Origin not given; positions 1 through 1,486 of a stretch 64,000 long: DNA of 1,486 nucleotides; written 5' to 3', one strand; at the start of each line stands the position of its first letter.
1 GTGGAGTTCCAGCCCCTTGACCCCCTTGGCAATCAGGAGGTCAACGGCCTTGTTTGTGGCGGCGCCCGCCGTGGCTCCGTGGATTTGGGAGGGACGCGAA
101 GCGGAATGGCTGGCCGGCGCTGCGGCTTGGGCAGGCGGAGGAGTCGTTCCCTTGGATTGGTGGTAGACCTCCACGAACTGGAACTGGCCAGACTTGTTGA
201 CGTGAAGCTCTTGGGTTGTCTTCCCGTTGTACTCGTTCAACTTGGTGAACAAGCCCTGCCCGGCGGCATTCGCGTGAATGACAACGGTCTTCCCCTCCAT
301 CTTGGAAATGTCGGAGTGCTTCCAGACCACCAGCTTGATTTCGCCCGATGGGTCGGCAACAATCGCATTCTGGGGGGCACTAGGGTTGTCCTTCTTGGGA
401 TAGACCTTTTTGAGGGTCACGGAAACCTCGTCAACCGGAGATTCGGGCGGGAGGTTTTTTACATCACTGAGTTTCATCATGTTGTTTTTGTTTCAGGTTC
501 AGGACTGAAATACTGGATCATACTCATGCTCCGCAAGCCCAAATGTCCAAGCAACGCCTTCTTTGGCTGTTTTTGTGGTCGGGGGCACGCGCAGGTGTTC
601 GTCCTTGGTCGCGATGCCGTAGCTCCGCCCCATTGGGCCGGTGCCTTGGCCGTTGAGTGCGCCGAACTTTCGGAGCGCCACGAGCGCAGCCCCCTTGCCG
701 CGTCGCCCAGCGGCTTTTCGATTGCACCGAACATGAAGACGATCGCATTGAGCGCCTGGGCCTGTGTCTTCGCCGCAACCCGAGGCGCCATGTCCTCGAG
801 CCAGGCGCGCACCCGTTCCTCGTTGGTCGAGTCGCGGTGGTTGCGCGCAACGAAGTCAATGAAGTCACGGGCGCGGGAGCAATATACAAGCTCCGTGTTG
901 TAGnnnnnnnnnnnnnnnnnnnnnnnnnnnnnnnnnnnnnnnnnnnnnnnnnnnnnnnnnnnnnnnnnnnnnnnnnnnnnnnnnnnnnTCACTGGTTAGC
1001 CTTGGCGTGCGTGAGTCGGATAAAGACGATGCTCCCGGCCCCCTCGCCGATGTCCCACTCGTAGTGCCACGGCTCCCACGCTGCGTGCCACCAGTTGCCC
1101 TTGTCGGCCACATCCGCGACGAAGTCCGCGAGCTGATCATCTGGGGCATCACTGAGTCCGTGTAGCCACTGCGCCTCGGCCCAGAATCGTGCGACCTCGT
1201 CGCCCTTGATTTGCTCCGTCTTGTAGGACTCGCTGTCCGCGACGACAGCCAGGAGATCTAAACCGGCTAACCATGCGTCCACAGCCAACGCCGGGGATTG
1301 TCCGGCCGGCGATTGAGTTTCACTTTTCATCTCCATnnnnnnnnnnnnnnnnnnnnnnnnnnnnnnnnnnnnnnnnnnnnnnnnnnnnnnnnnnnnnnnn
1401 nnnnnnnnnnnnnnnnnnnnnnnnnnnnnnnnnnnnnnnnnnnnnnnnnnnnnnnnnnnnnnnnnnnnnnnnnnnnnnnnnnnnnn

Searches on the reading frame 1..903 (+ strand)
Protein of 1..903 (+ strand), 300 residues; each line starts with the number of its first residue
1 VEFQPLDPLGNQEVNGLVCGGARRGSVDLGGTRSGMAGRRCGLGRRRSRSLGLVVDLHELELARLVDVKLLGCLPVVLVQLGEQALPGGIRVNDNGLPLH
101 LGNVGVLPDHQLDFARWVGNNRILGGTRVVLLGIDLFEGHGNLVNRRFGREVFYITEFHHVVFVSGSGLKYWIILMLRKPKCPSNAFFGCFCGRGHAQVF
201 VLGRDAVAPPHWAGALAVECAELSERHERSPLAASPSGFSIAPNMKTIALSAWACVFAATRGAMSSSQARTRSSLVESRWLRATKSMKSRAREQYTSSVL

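Call 45: search_protein_families(library=pfam, alignment_id=A2, max_evalue=0.001)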
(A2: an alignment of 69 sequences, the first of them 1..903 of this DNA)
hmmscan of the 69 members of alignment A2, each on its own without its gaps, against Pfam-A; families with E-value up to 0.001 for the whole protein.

A. member 1, window:1-903:+ (300 aa): 0 families

B. families by the number of members that match (of 69 scanned): 18 families
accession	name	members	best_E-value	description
PF08241.18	Methyltransf_11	2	7.3e-09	Methyltransferase domain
PF18909.5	dGTP_diPhyd_N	1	1.1e-20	dATP/dGTP diphosphohydrolase, N-terminal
PF13578.12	Methyltransf_24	1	2.2e-14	Methyltransferase domain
PF13927.12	Ig_3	1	6.3e-14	Immunoglobulin domain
PF07679.22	I-set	1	2.8e-11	Immunoglobulin I-set domain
PF00535.33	Glycos_transf_2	1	5.7e-10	Glycosyl transferase family 2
PF14528.11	LAGLIDADG_3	1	5.8e-10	LAGLIDADG-like domain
PF13481.12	AAA_25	1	1.4e-09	AAA domain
PF13895.12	Ig_2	1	6.4e-09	Immunoglobulin domain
PF04488.21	Gly_transf_sug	1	2.5e-08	Glycosyltransferase sugar-binding region containing DXD motif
PF13155.12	Toprim_2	1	5e-08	Toprim-like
PF01391.23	Collagen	1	5e-08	Collagen triple helix repeat (20 copies)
PF13489.12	Methyltransf_23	1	5.8e-08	Methyltransferase domain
PF13362.12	Toprim_3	1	1.1e-06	Toprim domain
PF03796.21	DnaB_C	1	4e-06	DnaB-like helicase C terminal domain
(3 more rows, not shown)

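Call 46: search_protein_families(library=phrogs, alignment_id=A2, max_evalue=0.00001)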
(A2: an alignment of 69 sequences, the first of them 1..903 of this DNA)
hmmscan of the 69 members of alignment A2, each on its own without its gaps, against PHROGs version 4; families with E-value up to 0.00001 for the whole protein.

A. member 1, window:1-903:+ (300 aa): 0 families

B. families by the number of members that match (of 69 scanned): 48 families (the first 25 are shown)
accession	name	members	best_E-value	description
phrog_5073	-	2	5.3e-19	tail fiber protein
phrog_819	-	2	3.8e-18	tail protein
phrog_366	-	2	4.3e-13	tail fiber protein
phrog_6320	-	2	5.3e-13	tail fiber protein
phrog_1273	-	2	7.4e-09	-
phrog_239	-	1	1e-86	DNA primase/helicase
phrog_221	-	1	1.2e-43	metallo-phosphoesterase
phrog_36964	-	1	3.6e-43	terminase large subunit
phrog_5482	-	1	1.7e-39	-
phrog_15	-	1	5e-34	terminase large subunit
phrog_19299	-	1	2.5e-24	terminase large subunit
phrog_2675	-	1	3.8e-20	DNA methyltransferase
phrog_801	-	1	3.4e-19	dATP / dGTP pyrophosphohydrolase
phrog_2252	-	1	1.1e-17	endolysin; inhibits RNA polymerase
phrog_3995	-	1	6.4e-17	tail protein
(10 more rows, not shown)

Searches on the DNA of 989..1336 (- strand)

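Call 115: search_with_rna_model(model_id=R2, sources=[L025, L024], filters=off, max_evalue=0.1)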
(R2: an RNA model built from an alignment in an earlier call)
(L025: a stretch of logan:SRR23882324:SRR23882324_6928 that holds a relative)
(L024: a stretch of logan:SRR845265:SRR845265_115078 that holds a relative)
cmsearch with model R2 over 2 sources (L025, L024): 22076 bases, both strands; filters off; matches with E-value up to 0.1: 12.
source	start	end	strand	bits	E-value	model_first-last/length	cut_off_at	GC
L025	4127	4183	+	45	2.9e-11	1-109/109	no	0.63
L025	3529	3617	+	43.9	6.3e-11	1-109/109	no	0.61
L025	3849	3963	+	42.6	1.5e-10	1-109/109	no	0.6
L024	9333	9447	+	37.7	4.1e-09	1-109/109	no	0.57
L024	8268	8355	+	35.1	2.4e-08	1-109/109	no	0.59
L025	2583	2635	+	30.3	6.4e-07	1-109/109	no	0.6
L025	4500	4629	+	28.9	1.7e-06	1-109/109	no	0.52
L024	8564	8631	+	27.6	4e-06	1-109/109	no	0.62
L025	1536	1640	+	26.8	6.7e-06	1-109/109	no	0.7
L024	9941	10072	+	25.2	2.1e-05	1-109/109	no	0.57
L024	8969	9098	+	22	0.00018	1-109/109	no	0.61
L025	4870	4969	+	21.2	0.00031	1-109/109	no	0.6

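Call 123: search_with_rna_model(model_id=R1, sources=[L025, L020], filters=off, max_evalue=5)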
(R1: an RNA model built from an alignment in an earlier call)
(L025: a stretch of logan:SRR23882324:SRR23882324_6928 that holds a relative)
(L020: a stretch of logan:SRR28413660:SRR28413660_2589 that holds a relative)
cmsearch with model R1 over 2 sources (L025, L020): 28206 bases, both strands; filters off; matches with E-value up to 5: 4.
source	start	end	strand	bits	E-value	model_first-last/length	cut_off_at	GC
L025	4127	4183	-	15.6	0.048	1-72/72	no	0.63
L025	4500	4629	-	9.7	1.7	1-72/72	no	0.52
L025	1536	1640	-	9.5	1.9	1-72/72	no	0.7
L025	2583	2618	-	9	2.5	1-72/72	no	0.64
